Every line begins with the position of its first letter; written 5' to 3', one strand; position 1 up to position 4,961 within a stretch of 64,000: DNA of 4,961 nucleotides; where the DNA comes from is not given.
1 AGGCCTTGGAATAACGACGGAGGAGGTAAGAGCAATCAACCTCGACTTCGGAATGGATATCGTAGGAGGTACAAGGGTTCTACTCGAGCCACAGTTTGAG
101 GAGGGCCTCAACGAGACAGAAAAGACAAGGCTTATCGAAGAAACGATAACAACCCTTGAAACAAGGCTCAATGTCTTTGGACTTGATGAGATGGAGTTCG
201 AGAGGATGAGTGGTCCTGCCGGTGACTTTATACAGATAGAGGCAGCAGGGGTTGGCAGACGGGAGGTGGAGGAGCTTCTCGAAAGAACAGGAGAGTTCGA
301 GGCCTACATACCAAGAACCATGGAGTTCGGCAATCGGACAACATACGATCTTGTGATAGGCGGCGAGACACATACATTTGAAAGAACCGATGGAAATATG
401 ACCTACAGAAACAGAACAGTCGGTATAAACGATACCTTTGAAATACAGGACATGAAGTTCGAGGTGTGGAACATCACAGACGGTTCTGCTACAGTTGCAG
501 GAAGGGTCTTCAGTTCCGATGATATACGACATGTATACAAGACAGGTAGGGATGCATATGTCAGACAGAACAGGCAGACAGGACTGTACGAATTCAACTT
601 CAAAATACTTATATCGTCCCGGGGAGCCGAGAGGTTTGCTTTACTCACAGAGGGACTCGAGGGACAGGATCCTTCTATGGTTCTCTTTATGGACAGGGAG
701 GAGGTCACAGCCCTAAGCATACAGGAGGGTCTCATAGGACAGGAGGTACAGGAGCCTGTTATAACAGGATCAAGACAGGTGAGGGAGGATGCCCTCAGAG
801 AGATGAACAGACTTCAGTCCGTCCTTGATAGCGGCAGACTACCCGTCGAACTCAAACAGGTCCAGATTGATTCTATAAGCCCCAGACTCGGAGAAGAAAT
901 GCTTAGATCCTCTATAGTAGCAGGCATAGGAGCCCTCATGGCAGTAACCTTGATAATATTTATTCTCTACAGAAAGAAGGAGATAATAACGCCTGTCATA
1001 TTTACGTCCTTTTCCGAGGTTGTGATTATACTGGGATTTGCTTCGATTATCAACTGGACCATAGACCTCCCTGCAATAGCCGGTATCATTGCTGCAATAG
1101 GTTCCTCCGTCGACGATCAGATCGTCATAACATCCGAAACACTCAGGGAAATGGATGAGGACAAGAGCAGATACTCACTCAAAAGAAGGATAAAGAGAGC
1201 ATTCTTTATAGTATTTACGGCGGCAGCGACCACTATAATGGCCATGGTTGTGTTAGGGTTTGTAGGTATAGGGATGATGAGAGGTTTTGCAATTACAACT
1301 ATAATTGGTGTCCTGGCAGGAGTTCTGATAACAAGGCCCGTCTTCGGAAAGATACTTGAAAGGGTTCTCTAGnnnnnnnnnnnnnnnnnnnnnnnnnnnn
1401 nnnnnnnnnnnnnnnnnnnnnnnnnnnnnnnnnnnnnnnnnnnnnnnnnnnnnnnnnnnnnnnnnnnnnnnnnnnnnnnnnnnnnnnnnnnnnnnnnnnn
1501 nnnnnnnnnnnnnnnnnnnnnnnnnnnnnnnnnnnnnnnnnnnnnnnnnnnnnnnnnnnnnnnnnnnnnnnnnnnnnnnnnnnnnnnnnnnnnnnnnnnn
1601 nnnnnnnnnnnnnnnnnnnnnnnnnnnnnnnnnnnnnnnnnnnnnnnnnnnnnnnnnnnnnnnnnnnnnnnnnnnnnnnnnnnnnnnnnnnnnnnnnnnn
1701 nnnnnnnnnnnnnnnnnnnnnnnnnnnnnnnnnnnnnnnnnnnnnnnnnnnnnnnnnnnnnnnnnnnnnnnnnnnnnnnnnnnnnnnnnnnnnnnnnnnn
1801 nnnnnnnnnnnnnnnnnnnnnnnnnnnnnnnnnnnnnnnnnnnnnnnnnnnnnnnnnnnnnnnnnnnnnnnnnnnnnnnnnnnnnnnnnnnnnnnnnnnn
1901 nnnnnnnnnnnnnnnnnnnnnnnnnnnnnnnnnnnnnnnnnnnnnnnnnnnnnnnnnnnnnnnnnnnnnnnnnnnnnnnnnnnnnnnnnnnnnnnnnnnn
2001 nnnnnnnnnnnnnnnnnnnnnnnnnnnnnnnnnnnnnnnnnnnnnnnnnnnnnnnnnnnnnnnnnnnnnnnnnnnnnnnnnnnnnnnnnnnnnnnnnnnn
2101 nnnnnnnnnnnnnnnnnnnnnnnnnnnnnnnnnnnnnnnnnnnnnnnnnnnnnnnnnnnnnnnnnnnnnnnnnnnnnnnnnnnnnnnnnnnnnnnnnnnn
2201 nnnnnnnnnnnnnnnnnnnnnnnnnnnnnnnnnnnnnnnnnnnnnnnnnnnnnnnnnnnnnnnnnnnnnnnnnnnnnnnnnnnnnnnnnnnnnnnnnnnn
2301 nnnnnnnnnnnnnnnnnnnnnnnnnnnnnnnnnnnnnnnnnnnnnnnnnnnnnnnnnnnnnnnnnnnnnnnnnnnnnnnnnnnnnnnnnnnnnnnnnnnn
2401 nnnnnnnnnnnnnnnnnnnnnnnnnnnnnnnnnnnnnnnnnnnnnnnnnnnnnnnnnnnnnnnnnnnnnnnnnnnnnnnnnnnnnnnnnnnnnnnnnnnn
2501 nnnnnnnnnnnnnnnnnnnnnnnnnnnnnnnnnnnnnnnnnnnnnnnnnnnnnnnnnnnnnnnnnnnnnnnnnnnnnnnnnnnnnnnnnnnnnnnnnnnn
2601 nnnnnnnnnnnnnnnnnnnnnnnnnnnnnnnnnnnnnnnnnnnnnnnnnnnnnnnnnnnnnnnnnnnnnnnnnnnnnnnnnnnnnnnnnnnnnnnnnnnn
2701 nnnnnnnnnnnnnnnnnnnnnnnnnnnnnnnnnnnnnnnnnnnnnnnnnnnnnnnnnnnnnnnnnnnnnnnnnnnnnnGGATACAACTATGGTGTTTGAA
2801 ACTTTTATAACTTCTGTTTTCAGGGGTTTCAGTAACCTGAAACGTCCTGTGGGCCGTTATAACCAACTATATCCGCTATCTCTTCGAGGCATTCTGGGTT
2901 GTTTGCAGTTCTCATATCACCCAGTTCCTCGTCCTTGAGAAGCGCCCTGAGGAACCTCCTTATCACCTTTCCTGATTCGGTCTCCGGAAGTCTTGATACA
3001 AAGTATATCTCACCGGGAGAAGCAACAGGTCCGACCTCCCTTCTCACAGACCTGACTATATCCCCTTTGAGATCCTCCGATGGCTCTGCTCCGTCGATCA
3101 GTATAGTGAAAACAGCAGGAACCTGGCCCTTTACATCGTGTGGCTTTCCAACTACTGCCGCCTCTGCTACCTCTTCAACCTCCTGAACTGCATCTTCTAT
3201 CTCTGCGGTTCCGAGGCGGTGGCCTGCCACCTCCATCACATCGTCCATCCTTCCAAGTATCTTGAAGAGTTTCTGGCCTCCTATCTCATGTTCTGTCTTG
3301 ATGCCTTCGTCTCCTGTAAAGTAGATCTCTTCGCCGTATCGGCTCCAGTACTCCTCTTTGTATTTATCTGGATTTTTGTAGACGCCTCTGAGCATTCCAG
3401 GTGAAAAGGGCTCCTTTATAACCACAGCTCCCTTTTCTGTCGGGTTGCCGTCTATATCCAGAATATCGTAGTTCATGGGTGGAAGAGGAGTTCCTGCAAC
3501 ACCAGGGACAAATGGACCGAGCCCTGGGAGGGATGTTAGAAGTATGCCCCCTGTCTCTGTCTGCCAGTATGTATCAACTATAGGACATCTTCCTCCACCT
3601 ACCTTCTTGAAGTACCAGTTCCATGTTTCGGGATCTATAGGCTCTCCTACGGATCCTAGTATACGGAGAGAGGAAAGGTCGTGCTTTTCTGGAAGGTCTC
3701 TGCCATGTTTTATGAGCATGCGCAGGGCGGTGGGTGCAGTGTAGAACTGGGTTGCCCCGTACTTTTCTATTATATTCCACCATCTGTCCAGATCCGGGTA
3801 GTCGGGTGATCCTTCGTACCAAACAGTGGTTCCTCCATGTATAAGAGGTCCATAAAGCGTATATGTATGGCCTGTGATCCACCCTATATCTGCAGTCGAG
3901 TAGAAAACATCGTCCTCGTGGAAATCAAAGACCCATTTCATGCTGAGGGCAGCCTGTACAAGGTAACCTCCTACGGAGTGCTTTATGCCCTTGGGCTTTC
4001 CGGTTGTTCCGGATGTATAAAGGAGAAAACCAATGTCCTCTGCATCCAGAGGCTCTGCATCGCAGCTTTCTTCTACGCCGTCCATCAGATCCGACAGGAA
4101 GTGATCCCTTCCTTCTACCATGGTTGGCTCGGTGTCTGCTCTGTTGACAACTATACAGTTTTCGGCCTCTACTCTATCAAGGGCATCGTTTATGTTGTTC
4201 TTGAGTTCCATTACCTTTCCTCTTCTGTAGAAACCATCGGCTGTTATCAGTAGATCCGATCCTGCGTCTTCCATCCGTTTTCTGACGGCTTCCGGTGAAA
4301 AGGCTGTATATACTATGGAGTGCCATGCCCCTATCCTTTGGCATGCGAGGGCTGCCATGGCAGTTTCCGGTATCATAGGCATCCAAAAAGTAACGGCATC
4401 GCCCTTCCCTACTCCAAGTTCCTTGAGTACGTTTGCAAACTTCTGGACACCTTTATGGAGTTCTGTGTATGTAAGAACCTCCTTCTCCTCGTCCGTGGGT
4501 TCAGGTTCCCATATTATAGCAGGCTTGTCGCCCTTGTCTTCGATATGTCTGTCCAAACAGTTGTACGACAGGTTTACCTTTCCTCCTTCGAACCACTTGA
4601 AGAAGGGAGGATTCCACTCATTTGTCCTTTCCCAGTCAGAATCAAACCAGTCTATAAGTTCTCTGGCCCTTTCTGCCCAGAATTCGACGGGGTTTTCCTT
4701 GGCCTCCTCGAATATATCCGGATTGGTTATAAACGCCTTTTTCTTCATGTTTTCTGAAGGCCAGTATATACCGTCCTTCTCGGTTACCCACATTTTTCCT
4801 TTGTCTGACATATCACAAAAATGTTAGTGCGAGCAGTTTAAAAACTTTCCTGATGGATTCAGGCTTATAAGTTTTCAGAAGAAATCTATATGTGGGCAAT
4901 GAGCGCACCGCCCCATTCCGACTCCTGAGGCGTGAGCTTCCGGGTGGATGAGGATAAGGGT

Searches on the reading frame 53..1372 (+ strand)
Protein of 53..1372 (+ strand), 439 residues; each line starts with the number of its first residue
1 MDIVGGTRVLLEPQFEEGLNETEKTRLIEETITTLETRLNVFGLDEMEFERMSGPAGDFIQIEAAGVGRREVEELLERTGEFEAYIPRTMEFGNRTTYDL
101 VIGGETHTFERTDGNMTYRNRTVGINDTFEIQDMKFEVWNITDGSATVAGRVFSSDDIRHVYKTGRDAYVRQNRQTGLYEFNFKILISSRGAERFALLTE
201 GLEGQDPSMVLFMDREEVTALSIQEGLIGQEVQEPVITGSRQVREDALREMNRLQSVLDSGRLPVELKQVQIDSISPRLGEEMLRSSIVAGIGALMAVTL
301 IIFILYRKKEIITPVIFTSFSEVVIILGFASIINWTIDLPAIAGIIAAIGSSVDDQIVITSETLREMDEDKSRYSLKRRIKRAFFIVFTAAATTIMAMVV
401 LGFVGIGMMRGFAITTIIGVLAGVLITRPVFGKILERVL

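Call 31: search_protein_families(library=pfam, proteins=[window:53-1372:+], max_evalue=0.001)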
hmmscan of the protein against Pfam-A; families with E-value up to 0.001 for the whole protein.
window:53-1372:+ (439 aa): 1 family
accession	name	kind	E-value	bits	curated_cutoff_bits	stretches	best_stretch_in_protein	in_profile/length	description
PF02355.23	SecD_SecF_C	-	1.1e-20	74.3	20.5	1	266-425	12-173/189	Protein export membrane protein SecD/SecF, C-terminal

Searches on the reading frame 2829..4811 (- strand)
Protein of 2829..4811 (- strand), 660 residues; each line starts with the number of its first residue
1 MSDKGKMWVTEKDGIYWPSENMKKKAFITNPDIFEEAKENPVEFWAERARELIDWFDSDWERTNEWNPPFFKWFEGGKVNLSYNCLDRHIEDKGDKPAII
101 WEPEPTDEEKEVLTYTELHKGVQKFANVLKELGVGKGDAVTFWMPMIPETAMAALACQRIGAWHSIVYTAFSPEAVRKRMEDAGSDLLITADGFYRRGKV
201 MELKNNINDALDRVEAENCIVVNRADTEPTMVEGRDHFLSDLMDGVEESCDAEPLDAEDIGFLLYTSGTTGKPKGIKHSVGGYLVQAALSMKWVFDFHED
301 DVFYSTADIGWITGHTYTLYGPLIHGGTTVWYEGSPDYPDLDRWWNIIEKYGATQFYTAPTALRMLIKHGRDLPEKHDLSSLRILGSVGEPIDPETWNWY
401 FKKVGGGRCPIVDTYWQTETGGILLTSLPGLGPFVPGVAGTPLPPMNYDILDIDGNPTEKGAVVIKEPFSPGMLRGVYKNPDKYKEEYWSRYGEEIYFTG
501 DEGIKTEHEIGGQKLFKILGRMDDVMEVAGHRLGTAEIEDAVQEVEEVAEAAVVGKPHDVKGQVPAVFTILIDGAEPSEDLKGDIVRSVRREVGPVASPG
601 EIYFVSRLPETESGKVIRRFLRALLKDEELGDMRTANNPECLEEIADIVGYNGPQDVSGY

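Call 31: search_protein_families(library=pfam, proteins=[window:2829-4811:-], max_evalue=0.001)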
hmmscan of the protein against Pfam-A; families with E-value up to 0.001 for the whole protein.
window:2829-4811:- (660 aa): 3 families
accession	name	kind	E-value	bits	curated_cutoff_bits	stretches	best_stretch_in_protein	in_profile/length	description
PF00501.34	AMP-binding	-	1.6e-86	291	29.9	1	87-476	2-382/384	AMP-binding enzyme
PF13193.12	AMP-binding_C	-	3.1e-21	76.5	24.5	1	537-615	1-76/76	AMP-binding enzyme C-terminal domain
PF16177.11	ACAS_N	-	1.8e-15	56.9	27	1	33-85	4-55/55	Acetyl-coenzyme A synthetase N-terminus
